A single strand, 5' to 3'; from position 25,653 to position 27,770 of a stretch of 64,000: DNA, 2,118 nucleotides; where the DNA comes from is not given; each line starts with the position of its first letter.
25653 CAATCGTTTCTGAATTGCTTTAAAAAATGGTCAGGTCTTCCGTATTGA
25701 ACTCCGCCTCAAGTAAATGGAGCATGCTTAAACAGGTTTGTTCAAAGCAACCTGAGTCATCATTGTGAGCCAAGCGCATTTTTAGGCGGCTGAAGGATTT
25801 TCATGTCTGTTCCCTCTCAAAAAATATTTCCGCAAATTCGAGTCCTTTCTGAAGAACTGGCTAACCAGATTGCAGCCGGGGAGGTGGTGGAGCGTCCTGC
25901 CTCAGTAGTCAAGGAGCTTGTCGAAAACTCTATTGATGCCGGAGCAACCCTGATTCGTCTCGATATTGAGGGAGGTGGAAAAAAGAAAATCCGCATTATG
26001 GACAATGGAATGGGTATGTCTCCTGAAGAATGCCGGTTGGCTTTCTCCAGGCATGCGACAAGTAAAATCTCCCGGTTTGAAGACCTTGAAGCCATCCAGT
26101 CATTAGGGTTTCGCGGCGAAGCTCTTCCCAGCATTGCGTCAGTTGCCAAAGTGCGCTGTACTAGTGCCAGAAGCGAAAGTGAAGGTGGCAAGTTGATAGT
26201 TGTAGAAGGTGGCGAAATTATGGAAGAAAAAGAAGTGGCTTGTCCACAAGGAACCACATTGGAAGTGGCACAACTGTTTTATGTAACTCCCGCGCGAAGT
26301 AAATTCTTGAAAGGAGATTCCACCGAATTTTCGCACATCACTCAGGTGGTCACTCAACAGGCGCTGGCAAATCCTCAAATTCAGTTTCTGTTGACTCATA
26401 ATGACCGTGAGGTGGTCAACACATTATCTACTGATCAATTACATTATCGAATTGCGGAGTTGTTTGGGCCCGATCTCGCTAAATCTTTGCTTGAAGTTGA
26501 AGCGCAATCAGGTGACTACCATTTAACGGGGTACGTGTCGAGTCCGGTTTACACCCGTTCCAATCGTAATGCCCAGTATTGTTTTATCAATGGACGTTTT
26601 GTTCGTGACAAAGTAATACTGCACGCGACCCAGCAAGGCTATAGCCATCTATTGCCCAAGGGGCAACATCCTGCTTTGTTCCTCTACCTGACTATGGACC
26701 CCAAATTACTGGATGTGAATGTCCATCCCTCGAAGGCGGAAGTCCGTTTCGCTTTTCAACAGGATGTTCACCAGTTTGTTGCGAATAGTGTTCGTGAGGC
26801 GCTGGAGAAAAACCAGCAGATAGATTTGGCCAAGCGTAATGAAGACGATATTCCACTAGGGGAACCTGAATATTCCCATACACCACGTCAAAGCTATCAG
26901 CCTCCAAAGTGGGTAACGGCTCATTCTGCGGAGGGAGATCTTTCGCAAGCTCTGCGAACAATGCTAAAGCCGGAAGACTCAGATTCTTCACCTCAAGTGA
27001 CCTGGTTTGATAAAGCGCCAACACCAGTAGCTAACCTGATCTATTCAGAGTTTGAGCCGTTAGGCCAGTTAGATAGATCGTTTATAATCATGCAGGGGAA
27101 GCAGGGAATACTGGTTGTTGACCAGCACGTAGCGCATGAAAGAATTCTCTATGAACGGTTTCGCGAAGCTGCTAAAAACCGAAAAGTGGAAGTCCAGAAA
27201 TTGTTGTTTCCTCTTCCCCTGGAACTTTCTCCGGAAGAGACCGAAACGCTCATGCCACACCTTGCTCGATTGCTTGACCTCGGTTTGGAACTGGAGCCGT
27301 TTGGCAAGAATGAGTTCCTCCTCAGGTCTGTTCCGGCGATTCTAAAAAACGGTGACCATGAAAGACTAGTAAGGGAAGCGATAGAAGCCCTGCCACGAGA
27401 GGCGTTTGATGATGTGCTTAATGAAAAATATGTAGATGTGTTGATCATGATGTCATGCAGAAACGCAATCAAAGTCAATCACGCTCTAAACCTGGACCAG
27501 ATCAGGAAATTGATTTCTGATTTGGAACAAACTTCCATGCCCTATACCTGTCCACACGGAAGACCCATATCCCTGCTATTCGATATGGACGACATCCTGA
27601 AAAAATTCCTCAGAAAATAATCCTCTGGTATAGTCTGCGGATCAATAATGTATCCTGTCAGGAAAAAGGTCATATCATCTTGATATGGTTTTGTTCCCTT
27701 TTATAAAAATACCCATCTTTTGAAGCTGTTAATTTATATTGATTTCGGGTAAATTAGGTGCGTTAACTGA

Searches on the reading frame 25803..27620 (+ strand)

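Call 7: search_protein_families(library=pfam, proteins=[window:25803-27620:+], max_evalue=1)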
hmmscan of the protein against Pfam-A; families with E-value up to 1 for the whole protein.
window:25803-27620:+ (605 aa): 4 families
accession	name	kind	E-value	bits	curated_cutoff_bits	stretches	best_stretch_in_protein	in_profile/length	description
PF08676.16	MutL_C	-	2.9e-40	137.7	25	1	420-562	1-142/142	MutL C terminal dimerisation domain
PF01119.25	DNA_mis_repair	-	9.2e-40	135.4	26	1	217-334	1-118/119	DNA mismatch repair protein, C-terminal domain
PF13589.12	HATPase_c_3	-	1.2e-10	42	25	1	33-126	4-97/137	Histidine kinase-, DNA gyrase B-, and HSP90-like ATPase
PF02518.31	HATPase_c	-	5.5e-07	30.5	26.4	1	30-86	4-63/111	Histidine kinase-, DNA gyrase B-, and HSP90-like ATPase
